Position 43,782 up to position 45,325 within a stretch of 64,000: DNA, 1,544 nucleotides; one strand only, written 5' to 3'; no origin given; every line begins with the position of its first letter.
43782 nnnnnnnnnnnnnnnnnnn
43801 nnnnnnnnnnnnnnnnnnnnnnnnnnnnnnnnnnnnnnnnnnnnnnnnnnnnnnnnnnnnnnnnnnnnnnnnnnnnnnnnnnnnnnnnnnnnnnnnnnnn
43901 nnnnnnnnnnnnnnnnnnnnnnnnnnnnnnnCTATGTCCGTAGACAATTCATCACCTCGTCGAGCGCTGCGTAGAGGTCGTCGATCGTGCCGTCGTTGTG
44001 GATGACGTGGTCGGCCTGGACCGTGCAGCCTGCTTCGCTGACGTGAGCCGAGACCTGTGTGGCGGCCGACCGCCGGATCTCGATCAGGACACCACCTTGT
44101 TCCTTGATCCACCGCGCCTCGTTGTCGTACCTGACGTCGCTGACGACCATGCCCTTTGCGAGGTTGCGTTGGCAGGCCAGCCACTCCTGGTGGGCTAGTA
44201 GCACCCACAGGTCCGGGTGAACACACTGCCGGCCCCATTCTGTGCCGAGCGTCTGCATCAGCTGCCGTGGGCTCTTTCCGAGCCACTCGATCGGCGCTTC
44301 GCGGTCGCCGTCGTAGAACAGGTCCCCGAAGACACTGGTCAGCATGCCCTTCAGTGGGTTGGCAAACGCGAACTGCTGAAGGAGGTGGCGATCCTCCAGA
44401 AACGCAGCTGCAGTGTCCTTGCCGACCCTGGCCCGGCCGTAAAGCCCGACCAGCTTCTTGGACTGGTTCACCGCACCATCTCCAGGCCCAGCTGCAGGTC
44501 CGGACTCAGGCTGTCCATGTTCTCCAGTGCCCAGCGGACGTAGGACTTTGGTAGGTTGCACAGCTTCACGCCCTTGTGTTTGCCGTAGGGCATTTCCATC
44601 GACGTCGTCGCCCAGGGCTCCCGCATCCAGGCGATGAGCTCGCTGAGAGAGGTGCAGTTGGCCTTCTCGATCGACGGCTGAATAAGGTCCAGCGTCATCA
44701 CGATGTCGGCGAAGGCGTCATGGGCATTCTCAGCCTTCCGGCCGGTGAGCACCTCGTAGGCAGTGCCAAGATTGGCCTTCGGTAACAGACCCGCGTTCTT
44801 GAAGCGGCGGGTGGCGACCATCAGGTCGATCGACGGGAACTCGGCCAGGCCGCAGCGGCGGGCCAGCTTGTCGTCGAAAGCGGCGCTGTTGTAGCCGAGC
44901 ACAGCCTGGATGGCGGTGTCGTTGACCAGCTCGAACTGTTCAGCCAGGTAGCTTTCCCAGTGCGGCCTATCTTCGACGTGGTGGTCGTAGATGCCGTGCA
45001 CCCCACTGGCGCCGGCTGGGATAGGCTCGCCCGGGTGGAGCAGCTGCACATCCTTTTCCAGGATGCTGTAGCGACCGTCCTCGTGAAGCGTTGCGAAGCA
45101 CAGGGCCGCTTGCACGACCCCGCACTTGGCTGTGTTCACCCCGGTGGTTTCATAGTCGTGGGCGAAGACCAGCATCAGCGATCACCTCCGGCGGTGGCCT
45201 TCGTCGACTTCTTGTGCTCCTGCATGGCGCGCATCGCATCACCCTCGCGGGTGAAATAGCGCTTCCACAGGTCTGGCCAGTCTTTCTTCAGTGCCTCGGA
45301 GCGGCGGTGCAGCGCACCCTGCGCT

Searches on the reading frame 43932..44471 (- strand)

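Call 59: search_protein_families(library=pfam, max_evalue=0.01, proteins=[window:43932-44471:-])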
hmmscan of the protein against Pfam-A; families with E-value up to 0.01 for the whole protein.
window:43932-44471:- (179 aa): 1 family
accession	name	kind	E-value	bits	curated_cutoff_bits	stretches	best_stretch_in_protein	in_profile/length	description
PF21448.3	DNMK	-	8.1e-27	94.8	27.1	2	67-168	129-231/232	Deoxynucleotide monophosphate kinase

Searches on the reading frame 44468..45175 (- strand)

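Call 59: search_protein_families(library=pfam, max_evalue=0.01, proteins=[window:44468-45175:-])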
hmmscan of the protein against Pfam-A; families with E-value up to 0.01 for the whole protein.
window:44468-45175:- (235 aa): 2 families
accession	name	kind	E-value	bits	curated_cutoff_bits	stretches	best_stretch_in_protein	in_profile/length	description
PF00929.31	RNase_T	-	1.4e-08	35.9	24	1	5-164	2-163/164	Exonuclease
PF12843.12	QSregVF_b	-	3.4e-08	33.7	22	1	191-216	9-34/66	Putative quorum-sensing-regulated virulence factor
